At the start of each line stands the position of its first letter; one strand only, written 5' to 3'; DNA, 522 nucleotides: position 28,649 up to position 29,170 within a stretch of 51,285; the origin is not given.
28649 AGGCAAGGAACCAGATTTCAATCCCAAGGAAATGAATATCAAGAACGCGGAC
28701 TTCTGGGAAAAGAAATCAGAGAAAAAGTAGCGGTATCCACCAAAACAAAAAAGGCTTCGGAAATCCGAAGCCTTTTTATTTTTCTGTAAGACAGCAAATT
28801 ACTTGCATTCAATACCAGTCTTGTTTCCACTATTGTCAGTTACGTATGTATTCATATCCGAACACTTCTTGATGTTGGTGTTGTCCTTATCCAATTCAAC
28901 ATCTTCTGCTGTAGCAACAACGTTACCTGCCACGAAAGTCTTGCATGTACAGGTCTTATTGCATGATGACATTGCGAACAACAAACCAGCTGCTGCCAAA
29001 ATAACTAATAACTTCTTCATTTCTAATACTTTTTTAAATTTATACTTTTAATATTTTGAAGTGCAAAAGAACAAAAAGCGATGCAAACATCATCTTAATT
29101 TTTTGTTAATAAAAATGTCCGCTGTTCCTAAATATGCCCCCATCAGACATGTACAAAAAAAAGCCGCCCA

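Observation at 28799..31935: T9SS M43 metalloprotease followed by three paralogous cysteine-framework mini-lipoproteins: candidate protease/inhibitor module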

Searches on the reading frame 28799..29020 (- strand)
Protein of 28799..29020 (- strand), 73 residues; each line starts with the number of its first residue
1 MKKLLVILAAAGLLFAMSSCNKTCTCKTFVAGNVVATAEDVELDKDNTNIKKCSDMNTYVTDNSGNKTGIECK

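Call 3: search_protein_families(library=pfam, proteins=[window:28799-29020:-], max_evalue=1)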
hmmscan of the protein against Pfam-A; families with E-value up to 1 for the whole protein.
window:28799-29020:- (73 aa): 2 families
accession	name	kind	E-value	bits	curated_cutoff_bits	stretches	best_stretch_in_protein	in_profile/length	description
PF12454.13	Ecm33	-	0.00074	20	23.2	1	1-25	4-29/40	GPI-anchored cell wall organization protein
PF09880.14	DUF2107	-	0.13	12.9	27.5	1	5-37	30-62/73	Predicted membrane protein (DUF2107)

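Call 4: search_protein_families(library=ncbifam, proteins=[window:28799-29020:-], max_evalue=1)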
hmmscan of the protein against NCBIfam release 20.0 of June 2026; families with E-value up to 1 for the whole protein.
window:28799-29020:- (73 aa): 3 families
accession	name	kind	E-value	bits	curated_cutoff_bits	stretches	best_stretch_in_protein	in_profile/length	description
NF038029.1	LP_plasma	domain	0.024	15.2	24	1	1-15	1-15/24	lipoprotein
NF053690.1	BamK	equivalog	0.44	10.4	120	1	1-25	1-25/199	BamK family beta-barrel-assembly machinery protein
TIGR04223.1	quorum_AgrD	subfamily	0.46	10.7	19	1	2-25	1-24/38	AgrD family cyclic lactone autoinducer peptide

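Call 8: find_homologous_proteins(query=A1, max_evalue=0.01)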
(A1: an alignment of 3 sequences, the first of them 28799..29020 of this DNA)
Query A1 (3 sequences) (73 aa, profile of the alignment): 143 proteins with E <= 0.01 among 199 candidates; the best 120 are listed.
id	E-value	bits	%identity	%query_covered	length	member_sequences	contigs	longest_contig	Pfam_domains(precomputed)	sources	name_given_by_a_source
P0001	2.4e-30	122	39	97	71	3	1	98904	-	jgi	jgi:hypothetical protein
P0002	5.0e-30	121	90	100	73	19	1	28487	-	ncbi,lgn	-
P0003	4.6e-26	109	85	100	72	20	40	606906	-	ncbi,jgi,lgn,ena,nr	ncbi:MAG: hypothetical protein IKO34_03255 [Bacteroidales bacterium]|jgi:hypothetical protein|nr:hyp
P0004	4.9e-26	108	-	-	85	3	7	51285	-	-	-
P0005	6.6e-26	108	85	100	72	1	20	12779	-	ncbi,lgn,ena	-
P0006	4.9e-25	105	84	100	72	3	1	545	-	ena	-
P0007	6.1e-25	105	81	100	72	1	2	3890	-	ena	-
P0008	3.3e-24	103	82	100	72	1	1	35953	-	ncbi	-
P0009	8.4e-24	101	82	100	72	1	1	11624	-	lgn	-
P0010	7.4e-23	98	76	100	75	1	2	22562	-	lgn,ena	-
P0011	8.6e-23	98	78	100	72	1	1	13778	-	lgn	-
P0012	2.0e-20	90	72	100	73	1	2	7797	-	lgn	-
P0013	3.0e-20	90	71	100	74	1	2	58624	-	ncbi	-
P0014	5.7e-20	89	85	84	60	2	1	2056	-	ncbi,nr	ncbi:MAG: hypothetical protein II037_12455, partial [Bacteroidales bacterium]|nr:hypothetical protei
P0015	1.6e-19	88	43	74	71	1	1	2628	-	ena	-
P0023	3.9e-17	80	43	49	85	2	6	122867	-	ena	-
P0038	6.8e-16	76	43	89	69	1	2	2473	-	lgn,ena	-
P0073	4.2e-14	70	56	36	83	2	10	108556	-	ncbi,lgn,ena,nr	ncbi:MAG: hypothetical protein IKP45_08575 [Bacteroidales bacterium]|nr:hypothetical protein [Bacter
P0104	1.9e-12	65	38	89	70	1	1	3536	-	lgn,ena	-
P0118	1.8e-11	62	35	99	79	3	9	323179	-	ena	-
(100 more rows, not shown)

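Call 15: find_related_loci(query=A3, collection=genome_contigs, flank=6000)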
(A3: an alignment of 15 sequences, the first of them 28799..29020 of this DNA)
Query A3 (73 aa) in genome_contigs; peptide patterns used: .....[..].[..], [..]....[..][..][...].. (x = any residue, [..] = any of these).
93 stretches matched a pattern; 45 encode a relative of the query (tblastn E <= 1e-3); 45 distinct loci.
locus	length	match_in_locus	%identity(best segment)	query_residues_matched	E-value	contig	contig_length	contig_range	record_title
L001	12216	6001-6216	85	1-73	8e-37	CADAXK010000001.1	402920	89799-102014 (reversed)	MAG: uncultured Bacteroidia bacterium isolate RUG13712 genome assembly, contig: RUG13712_asm_1, whole genome shotgun seq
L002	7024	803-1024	72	1-73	3e-27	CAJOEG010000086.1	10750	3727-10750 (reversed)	uncultured Bacteroidales bacterium isolate Red_deer_1_mag_48 genome assembly, contig: scaffold_18750, whole genome shotg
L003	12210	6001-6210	59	1-73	3e-22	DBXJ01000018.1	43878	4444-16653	MAG TPA_asm: Bacteroidales bacterium UBA1215 UBA1215_contig_152873, whole genome shotgun sequence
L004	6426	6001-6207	58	1-72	3e-20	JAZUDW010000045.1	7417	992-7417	MAG: Bacteroidales bacterium isolate T1900045304_TH20190074.MAGScoT_cleanbin_000042 SGB_6170_k141_2443350, whole genome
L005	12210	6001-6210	59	1-73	4e-20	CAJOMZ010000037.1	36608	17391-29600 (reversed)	uncultured Bacteroidales bacterium isolate Reindeer_2_mag_28 genome assembly, contig: scaffold_4181, whole genome shotgu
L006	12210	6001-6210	54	1-73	9e-20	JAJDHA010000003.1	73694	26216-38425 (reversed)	Odoribacter sp. OttesenSCG-928-L07 isolate OttesenSCG-928-L05 AH-928-L05_NODE_3, whole genome shotgun sequence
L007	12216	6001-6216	60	1-73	2e-19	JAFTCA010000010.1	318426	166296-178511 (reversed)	MAG: Bacteroidales bacterium isolate RGIG3681 Goat_Rumen.Co__c272175, whole genome shotgun sequence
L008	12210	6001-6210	59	1-73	4e-19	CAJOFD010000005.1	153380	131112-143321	uncultured Bacteroidales bacterium isolate Red_deer_3_mag_117 genome assembly, contig: scaffold_111, whole genome shotgu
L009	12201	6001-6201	55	1-73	2e-18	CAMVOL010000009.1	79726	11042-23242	MAG TPA_asm: uncultured Bacteroidales bacterium isolate SRR8387721_bin.63_metaWRAP_v1.3_MAG genome assembly, contig: ERZ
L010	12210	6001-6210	58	1-72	4e-18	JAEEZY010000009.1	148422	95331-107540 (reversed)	MAG: Bacteroidales bacterium isolate Tb.RUG.96 k141_2386942_flag=0_multi=42.0819_len=148422, whole genome shotgun sequen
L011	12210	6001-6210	52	1-73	7e-18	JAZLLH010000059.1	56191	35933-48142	MAG: Bacteroidales bacterium isolate T1900044958_TA20190014.MAGScoT_cleanbin_000008 SGB_3879_k141_185218, whole genome s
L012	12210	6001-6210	59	1-72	9e-18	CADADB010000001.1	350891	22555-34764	MAG: uncultured Bacteroidetes bacterium isolate RUG13189 genome assembly, contig: RUG13189_asm_1, whole genome shotgun s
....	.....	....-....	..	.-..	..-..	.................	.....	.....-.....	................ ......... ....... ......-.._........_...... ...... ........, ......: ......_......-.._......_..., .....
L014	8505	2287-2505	57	1-73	2e-17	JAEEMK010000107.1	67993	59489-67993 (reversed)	MAG: Bacteroidales bacterium isolate Tb.RUG.238 k141_12162304_flag=0_multi=37.7896_len=67993, whole genome shotgun seque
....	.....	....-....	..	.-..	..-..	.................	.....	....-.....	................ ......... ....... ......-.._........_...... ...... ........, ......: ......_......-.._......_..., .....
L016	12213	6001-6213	51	1-73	4e-17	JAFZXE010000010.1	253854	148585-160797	MAG: Bacteroidales bacterium isolate RGIG8179 Water_buffalos_Rumen-3__c437803, whole genome shotgun sequence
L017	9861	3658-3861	58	1-72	5e-17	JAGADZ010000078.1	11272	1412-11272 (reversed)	MAG: Bacteroidales bacterium isolate RGIG8356 Water_buffalos_Rumen.Co__c8607626, whole genome shotgun sequence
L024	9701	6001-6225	51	1-73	3e-15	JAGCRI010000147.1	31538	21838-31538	MAG: Bacteroidales bacterium isolate RGIG10052 Yak_Rumen-1__c1706091, whole genome shotgun sequence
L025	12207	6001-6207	49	1-73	6e-15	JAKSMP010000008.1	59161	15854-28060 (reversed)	MAG: Bacteroidales bacterium isolate Horse_feces128 MAG128_8, whole genome shotgun sequence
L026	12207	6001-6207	52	1-73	7e-15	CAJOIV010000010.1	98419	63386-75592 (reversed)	uncultured Bacteroidales bacterium isolate Red_deer_4_mag_30 genome assembly, contig: scaffold_1170, whole genome shotgu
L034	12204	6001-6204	52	1-73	6e-13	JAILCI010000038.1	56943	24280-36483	MAG: Bacteroidales bacterium isolate RUI581 k141_1977577_flag=0_multi=77.9729_len=56943, whole genome shotgun sequence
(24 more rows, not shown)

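Call 23: find_encoding_contigs(protein=P0038, flank=4000, max_places=4)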
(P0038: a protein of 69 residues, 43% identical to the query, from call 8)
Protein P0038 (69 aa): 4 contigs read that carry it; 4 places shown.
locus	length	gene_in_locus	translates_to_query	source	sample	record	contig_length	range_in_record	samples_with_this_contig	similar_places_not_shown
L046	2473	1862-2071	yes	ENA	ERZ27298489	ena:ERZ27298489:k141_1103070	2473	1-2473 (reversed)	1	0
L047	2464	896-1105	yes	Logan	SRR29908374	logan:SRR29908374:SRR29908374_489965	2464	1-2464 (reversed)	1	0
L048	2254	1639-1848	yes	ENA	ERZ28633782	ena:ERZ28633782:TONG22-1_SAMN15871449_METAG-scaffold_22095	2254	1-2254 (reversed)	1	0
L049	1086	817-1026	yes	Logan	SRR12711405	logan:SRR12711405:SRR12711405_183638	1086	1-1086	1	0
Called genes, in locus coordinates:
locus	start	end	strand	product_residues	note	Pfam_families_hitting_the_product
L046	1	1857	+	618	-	?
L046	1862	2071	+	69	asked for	-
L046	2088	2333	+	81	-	-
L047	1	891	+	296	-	?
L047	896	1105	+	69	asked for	-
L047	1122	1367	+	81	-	-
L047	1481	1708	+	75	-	-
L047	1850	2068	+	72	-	-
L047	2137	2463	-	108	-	?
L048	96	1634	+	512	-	PF05572:Peptidase_M43, PF18911:PKD_4 (weak), PF18962:Por_Secre_tail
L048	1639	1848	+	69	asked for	-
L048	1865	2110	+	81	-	-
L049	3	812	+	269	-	?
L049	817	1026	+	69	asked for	-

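Call 24: find_encoding_contigs(protein=P0104, flank=4000, max_places=4)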
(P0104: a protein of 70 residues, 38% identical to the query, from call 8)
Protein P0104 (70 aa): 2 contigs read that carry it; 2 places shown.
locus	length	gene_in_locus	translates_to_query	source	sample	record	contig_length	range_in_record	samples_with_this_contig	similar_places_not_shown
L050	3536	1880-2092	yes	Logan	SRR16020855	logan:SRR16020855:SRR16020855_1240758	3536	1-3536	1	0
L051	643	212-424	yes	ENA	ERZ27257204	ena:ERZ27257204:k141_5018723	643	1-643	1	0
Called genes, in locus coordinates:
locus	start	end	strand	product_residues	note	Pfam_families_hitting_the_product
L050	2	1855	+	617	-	?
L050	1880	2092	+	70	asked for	-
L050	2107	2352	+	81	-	-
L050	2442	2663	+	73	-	-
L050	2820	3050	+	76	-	-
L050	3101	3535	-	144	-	?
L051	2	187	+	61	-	?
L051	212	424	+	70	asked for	-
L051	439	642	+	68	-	?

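Call 25: find_encoding_contigs(protein=P0015, flank=4000, max_places=4)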
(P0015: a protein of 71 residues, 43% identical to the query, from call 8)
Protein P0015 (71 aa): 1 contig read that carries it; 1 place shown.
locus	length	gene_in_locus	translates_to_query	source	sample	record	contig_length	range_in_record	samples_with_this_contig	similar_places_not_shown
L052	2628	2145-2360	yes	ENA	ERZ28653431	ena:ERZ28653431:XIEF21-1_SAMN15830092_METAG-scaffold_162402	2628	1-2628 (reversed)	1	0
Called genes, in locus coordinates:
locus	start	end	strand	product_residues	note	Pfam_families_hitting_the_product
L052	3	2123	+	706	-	?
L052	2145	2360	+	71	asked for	-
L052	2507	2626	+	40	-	?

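Call 30: search_protein_families(library=pfam, proteins=[L017:1394-3463:-, L006:6421-7416:+, L010:6619-8028:-, L016:8440-9711:-, L011:4705-5808:-, L025:3941-5218:-, L024:6385-7230:-, L003:6776-7711:+, L012:5169-5657:-, L026:5375-5914:+], max_evalue=0.001)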
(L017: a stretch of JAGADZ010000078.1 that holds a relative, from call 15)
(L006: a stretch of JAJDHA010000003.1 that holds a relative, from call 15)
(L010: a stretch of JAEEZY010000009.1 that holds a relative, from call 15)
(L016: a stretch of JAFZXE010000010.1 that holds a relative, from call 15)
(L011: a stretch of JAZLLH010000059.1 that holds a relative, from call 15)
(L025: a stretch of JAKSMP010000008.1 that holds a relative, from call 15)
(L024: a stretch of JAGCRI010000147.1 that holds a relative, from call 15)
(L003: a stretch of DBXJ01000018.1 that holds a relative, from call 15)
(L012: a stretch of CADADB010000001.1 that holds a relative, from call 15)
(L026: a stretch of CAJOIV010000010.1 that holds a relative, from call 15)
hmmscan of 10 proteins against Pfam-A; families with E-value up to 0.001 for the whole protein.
L017:1394-3463:- (689 aa): 5 families
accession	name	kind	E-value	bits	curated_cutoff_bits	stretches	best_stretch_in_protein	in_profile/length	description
PF02683.22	DsbD_TM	-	2.8e-22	79.5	27.1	1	208-416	6-215/219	Cytochrome C biogenesis protein transmembrane domain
PF13899.12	Thioredoxin_7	-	3.7e-12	46.6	27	1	549-605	5-61/83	Thioredoxin-like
PF11412.14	DsbD_N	-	1.8e-09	38.1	25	1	33-144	12-112/119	Thiol:disulfide interchange protein DsbD, N-terminal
PF13098.12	Thioredoxin_2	-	1.4e-07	32.2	27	1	557-654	1-85/104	Thioredoxin-like domain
PF03190.21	Thioredox_DsbH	-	4.1e-05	24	27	1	551-600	27-76/163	Protein of unknown function, DUF255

L006:6421-7416:+ (331 aa): 2 families
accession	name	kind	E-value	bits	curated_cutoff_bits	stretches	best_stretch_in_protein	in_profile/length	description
PF07291.16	MauE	-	7.8e-19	68.7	27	1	24-150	2-124/128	Methylamine utilisation protein MauE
PF07681.17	DoxX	-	1.2e-07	32.7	23.6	1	27-107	2-81/85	DoxX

L010:6619-8028:- (469 aa): 2 families
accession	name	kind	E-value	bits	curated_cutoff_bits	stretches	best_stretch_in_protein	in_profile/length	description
PF07494.17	Reg_prop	-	3e-24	82.4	20.4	2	64-86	2-24/24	Two component regulator propeller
PF13620.12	CarboxypepD_reg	-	8.7e-07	29.7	32.3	1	310-354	2-50/82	Carboxypeptidase regulatory-like domain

L016:8440-9711:- (423 aa): 0 families

L011:4705-5808:- (367 aa): 2 families
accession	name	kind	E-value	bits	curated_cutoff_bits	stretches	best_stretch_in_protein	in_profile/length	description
PF07610.17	DUF1573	-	2.7e-37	127.1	26.1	2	268-364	3-98/98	Protein of unknown function (DUF1573)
PF22544.2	HYDIN_VesB_CFA65-like_Ig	-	1.5e-31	109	25.5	2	266-362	3-99/100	HYDIN/CFA65/VesB-like, Ig-like domain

L025:3941-5218:- (425 aa): 1 family
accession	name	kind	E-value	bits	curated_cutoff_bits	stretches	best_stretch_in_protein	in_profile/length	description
PF17116.11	T9SS_plug_1st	-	6.9e-34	116.9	23.9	1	37-162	1-126/126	Type 9 secretion system plug protein 1st domain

L024:6385-7230:- (281 aa): 1 family
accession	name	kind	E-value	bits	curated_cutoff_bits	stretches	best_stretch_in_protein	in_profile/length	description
PF14771.11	DUF4476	-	3.2e-19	69.4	22.5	1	189-278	2-91/91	Domain of unknown function (DUF4476)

L003:6776-7711:+ (311 aa): 1 family
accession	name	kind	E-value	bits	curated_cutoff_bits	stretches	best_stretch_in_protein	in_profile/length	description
PF07291.16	MauE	-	7.5e-21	75.2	27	1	10-134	3-123/128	Methylamine utilisation protein MauE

L012:5169-5657:- (162 aa): 0 families

L026:5375-5914:+ (179 aa): 1 family
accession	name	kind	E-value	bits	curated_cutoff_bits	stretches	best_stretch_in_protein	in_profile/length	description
PF25589.1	DUF7935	-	2.8e-50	170.6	27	1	9-178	4-170/171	Family of unknown function (DUF7935)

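Call 34: predict_structure(alignment_id=A4)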
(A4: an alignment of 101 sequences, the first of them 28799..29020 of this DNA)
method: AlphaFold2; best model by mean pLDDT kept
length: 73 residues; sequences in the alignment: 101
mean_pLDDT: 76.1   pTM: 0.54
mean pLDDT of the five models: 76.1, 75.9, 74.2, 73.8, 72.8
residues with pLDDT >= 90: 19; 70-90: 31; 50-70: 21; < 50: 2
segments of 3 or more residues with pLDDT < 50: none
pLDDT, mean of each block of 10 residues (from residue 1): 56 51 82 89 76 85 90 87
secondary structure, 60 per line:
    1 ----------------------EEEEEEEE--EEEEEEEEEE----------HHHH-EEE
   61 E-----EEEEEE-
elements in order: E23-30 E33-42 H53-56 E58-61 E67-72

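Call 38: fold_search(model_id=the predicted structure, library=pdb)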
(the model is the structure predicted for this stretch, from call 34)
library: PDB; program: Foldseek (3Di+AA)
matches with E <= 10: 48; with E <= 0.001: 0
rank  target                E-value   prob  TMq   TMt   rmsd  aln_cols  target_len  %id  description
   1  5opt_m                9.4e-01  0.09  0.23  0.12  15.5        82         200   22  Structure of KSRP in context of Trypanosoma cruzi 40S (released 2017-11-15)
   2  4eu0                  3.0e+00  0.03  0.19  0.07  15.6        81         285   12  Crystal Structure of PelD 158-CT from Pseudomonas aeruginosa PAO1 (released 2012-07-25)
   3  4dmz_A                3.2e+00  0.04  0.20  0.08  15.1        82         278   13  PelD 156-455 from Pseudomonas aeruginosa PA14, apo form (released 2012-05-23)
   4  9cuy_Y                3.2e+00  0.03  0.20  0.09  12.7        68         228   18  Bacteriophage PhiTE extended baseplate (released 2025-04-16)
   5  5m0r_D                3.4e+00  0.04  0.23  0.11   9.4        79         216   10  Cryo-EM reconstruction of the maedi-visna virus (MVV) strand transfer complex (released 2017-01-18)
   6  9a72_A                3.8e+00  0.02  0.16  0.07  15.1        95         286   10  Integrative model of YFMS-CHEW by crosslinking MS and deep learning (released 2024-09-18)
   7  5m0r_E                4.9e+00  0.07  0.34  0.12  10.7        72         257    7  Cryo-EM reconstruction of the maedi-visna virus (MVV) strand transfer complex (released 2017-01-18)
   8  7v21_D                4.9e+00  0.04  0.20  0.05  12.0        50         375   14  human Serine beta-lactamase-like protein LACTB truncation variant (released 2022-02-16)
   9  7r8n_H                4.9e+00  0.01  0.15  0.10  12.0        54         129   13  Structure of the SARS-CoV-2 S 6P trimer in complex with neutralizing antibody C051 (released 2021-08-04)
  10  5x6u_D                5.3e+00  0.06  0.22  0.18  11.4        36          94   19  Crystal structure of human heteropentameric complex (released 2017-12-06)
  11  5t3a                  5.3e+00  0.04  0.27  0.11   9.9        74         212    8  Maedi-Visna virus (MVV) integrase CCD-CTD (residues 60-275) (released 2017-01-18)
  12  4ksn_D                5.6e+00  0.06  0.33  0.37   6.4        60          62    8  C-terminal domain of SdbC protein from Legionella pneumophila. (released 2013-06-19)
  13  6ehp_D                6.0e+00  0.06  0.22  0.18   9.8        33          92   21  The crystal structure of the human LAMTOR complex (released 2017-10-04)
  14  9h3g_AA               6.0e+00  0.06  0.29  0.13  15.2        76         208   24  Structure of the Arabidopsis thaliana 80S ribosome in complex with P- and E-site tRNAs and mRNA (released 2026-02-04)
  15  2ptu_B                6.0e+00  0.02  0.19  0.14  10.9        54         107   13  Structure of NK cell receptor 2B4 (CD244) (released 2007-11-20)
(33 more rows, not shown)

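Call 45: search_protein_representatives(alignment_id=A4)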
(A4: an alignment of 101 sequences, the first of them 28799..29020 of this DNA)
Query: 101 sequences, 70 profile positions. Proteins with E-value up to 0.001 (for the whole library): 666; up to 1e-10: 85; up to 1e-30: 0. The best 150 are listed.
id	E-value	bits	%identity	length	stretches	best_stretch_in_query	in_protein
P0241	2.1e-20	88.4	-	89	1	1-70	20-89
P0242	3.9e-20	87.6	-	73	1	1-70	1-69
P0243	9.8e-20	86.3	-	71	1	1-70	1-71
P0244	1.0e-19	86.2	-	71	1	1-70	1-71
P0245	5.4e-19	83.9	-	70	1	1-70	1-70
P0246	1.1e-18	82.9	-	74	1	1-70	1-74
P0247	1.9e-18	82.2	-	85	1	1-70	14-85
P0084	1.9e-17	79.0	-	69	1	1-70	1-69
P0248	3.4e-17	78.2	-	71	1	1-70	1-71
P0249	3.4e-17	78.2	-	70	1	1-70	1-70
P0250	4.1e-17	77.9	-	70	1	1-70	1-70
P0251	5.5e-17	77.5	-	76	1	1-69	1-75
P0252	6.3e-17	77.3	-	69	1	1-70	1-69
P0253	9.8e-17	76.7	-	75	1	1-70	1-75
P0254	3.9e-16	74.8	-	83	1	1-60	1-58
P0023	3.7e-14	68.5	-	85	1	1-69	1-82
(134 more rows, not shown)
